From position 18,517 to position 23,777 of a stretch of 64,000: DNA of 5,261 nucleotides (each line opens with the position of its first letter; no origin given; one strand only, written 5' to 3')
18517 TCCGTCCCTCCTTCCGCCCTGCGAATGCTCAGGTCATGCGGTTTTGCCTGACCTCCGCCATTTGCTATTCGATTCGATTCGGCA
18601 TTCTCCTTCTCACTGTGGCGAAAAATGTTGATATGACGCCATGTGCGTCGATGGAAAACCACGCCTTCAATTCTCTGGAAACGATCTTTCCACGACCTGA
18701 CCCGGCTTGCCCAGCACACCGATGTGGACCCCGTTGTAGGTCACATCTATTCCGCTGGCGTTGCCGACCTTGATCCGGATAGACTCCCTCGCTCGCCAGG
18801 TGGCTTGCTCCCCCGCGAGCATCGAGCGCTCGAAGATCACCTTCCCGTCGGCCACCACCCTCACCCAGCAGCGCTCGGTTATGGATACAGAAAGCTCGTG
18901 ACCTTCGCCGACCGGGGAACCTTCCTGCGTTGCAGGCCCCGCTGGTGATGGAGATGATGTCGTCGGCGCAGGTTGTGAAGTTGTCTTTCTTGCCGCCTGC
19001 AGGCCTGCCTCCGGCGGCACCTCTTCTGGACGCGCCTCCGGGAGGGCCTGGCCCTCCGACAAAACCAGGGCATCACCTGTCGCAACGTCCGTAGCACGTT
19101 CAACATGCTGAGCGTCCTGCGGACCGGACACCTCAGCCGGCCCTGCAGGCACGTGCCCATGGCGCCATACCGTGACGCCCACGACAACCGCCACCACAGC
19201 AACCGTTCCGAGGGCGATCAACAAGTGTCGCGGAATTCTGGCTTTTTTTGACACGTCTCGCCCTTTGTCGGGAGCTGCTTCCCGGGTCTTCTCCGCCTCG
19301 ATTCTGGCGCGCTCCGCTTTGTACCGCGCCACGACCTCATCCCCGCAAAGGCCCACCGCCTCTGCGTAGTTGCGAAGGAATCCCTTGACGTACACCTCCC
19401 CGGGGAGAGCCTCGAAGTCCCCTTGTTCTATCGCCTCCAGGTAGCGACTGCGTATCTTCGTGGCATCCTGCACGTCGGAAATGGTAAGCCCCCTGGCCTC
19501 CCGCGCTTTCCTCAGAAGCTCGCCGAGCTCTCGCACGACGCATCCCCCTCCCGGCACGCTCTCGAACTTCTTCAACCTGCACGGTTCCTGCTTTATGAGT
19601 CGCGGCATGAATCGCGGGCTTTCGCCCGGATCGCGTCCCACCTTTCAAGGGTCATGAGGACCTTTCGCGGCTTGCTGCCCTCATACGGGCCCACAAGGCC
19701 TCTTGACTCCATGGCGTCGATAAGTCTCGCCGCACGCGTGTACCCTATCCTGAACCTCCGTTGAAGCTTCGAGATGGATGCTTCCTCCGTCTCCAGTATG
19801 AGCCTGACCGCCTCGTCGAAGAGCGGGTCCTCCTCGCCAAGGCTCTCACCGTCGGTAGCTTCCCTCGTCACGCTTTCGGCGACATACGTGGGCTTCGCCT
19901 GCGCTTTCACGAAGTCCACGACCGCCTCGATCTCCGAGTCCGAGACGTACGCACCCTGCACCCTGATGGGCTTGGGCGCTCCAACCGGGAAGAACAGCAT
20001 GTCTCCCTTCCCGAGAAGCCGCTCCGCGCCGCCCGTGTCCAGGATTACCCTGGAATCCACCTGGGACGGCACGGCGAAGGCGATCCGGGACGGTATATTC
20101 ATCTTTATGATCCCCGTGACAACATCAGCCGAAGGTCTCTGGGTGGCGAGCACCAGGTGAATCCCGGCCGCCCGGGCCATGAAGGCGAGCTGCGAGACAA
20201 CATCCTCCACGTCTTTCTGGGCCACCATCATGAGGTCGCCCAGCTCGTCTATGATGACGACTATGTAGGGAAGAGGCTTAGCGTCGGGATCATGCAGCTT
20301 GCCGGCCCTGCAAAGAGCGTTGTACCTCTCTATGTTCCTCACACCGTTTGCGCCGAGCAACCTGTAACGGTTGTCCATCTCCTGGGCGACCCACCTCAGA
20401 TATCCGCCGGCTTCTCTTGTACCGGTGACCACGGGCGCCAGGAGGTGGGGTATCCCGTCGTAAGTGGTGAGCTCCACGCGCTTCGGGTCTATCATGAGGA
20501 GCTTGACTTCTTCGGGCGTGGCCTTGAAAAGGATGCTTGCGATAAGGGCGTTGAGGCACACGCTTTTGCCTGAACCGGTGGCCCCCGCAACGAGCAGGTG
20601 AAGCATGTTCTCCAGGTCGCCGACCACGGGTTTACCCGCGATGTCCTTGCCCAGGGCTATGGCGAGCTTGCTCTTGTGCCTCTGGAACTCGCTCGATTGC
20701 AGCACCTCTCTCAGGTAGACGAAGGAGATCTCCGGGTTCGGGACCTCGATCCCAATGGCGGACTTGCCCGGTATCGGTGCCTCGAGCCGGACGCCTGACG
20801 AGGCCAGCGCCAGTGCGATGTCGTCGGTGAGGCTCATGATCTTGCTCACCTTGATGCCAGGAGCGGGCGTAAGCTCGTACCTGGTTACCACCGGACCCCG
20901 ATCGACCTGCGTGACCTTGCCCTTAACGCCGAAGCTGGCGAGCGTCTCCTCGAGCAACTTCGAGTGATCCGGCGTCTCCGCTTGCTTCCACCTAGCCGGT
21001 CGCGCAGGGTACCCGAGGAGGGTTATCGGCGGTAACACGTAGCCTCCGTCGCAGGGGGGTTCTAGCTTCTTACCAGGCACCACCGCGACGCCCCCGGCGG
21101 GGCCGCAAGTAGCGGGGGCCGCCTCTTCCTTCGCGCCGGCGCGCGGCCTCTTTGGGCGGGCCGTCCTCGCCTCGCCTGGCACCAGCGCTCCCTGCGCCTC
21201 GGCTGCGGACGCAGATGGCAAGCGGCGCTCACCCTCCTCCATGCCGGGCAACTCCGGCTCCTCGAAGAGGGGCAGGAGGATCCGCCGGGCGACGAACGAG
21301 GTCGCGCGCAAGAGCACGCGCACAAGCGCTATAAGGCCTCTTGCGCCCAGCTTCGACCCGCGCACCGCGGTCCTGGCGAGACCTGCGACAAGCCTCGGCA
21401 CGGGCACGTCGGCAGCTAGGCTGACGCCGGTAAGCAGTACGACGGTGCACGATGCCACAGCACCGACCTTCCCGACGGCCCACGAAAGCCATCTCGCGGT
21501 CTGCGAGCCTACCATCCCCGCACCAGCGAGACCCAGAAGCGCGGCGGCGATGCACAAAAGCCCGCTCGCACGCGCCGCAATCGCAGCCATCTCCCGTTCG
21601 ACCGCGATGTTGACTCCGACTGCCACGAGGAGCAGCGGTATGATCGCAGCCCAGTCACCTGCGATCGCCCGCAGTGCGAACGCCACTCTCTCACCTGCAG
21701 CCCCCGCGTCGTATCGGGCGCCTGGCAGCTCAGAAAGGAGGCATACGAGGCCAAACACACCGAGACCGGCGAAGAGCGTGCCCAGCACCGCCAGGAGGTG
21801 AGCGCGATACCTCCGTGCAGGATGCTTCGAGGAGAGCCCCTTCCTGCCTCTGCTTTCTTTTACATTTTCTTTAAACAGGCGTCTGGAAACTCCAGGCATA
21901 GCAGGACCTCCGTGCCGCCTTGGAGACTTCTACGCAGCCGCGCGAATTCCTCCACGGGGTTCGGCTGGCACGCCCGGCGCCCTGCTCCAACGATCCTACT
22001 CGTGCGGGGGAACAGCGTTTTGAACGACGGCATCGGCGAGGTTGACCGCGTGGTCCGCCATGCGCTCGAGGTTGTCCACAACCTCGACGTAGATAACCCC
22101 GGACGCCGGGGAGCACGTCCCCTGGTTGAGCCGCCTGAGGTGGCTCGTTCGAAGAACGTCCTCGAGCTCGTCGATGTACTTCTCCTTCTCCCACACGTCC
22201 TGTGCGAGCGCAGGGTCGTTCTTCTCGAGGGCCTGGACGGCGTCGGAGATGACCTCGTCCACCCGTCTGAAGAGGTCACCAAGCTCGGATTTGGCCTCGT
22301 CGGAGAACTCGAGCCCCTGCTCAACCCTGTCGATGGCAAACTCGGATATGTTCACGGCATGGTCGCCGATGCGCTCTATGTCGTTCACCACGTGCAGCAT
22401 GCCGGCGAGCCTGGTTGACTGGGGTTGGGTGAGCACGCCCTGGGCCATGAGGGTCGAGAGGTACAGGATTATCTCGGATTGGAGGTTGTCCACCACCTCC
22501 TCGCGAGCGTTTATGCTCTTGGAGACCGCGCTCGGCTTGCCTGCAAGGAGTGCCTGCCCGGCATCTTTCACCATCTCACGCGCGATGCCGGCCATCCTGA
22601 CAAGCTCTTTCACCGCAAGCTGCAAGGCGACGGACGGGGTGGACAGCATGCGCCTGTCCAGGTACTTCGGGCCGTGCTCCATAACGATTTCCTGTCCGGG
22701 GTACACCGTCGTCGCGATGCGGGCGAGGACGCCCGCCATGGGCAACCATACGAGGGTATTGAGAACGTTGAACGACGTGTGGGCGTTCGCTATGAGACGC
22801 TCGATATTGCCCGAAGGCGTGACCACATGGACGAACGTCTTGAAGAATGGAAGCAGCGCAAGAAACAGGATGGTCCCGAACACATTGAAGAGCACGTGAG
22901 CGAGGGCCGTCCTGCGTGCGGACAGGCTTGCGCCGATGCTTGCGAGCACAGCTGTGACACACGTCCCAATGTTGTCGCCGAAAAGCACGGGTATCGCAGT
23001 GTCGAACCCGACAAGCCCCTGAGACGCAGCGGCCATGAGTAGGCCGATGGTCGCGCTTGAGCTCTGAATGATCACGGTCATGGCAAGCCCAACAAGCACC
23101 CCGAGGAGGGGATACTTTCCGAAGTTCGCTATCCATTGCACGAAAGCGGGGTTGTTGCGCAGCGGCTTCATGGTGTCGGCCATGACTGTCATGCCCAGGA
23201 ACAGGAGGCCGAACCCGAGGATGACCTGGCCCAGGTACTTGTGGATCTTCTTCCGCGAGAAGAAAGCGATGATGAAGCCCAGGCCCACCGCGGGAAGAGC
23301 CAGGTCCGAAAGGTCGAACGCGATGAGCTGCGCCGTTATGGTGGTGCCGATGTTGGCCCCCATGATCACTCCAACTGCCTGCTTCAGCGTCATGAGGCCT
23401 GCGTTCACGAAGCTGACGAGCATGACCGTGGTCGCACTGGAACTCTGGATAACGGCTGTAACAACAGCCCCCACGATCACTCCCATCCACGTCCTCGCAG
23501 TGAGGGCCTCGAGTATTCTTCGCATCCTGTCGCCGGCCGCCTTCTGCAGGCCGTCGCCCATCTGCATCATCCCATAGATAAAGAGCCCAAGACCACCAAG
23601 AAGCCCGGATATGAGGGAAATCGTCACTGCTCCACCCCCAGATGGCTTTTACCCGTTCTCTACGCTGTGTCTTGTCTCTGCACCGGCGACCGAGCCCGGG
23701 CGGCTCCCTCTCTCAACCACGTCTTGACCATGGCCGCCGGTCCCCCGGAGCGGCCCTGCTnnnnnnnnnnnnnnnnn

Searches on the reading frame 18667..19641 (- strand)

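Call 74: search_protein_families(library=pfam, proteins=[window:18667-19641:-], max_evalue=0.00001)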
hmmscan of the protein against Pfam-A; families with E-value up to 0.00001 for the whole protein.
window:18667-19641:- (324 aa): 3 families
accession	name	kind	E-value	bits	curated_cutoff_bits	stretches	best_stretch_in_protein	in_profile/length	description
PF13413.12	HTH_25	-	3.2e-28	97.8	24.6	1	42-103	1-62/62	Helix-turn-helix domain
PF13464.11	RodZ_C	-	3.5e-19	68.9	23.9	1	252-318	2-69/72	RodZ C-terminal domain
PF12844.13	HTH_19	-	7e-08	32.7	30.2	1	40-98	1-53/64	Helix-turn-helix domain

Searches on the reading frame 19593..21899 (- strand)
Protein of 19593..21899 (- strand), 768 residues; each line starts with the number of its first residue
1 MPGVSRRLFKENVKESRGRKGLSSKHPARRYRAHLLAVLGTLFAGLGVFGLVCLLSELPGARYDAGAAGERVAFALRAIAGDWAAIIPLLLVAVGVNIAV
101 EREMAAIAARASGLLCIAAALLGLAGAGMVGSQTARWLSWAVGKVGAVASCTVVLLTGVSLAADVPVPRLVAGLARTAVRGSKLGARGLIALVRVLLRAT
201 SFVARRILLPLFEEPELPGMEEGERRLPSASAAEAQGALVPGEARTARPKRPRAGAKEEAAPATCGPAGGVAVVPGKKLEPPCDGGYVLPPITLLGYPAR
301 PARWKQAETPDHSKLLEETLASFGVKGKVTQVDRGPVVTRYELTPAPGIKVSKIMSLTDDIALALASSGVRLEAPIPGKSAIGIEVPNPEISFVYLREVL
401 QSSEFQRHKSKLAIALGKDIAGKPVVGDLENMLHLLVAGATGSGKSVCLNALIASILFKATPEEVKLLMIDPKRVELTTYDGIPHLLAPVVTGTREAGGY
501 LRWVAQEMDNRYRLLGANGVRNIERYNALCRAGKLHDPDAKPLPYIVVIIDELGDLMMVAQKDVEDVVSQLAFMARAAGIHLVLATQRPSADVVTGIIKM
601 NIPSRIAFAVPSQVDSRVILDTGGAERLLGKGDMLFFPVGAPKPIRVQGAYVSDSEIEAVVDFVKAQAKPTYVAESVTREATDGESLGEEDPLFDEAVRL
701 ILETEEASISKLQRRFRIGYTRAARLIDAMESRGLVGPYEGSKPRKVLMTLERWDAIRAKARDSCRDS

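Call 74: search_protein_families(library=pfam, proteins=[window:19593-21899:-], max_evalue=0.00001)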
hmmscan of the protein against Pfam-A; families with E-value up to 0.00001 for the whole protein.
window:19593-21899:- (768 aa): 3 families
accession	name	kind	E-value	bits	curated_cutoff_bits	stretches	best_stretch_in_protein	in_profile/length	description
PF01580.24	FtsK_SpoIIIE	-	1e-65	221.7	24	1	396-590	2-220/221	FtsK/SpoIIIE family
PF17854.6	FtsK_alpha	-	8.4e-31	106.6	22.9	1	289-388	1-101/101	FtsK alpha domain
PF09397.16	FtsK_gamma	-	1.5e-29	101.9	30.6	1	689-750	2-63/63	Ftsk gamma domain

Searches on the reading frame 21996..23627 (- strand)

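Call 74: search_protein_families(library=pfam, proteins=[window:21996-23627:-], max_evalue=0.00001)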
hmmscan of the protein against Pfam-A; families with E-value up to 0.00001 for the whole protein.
window:21996-23627:- (543 aa): 3 families
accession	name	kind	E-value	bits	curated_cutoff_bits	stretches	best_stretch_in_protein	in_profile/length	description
PF02690.20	Na_Pi_cotrans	-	4.9e-69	231.1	29.1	2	15-150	1-136/137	Na+/Pi-cotransporter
PF01895.24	PhoU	-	7e-36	122.9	23.5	2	342-430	1-88/89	PhoU domain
PF01865.21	PhoU_div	-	9.4e-06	25.6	24.4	0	448-534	122-208/214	Protein of unknown function DUF47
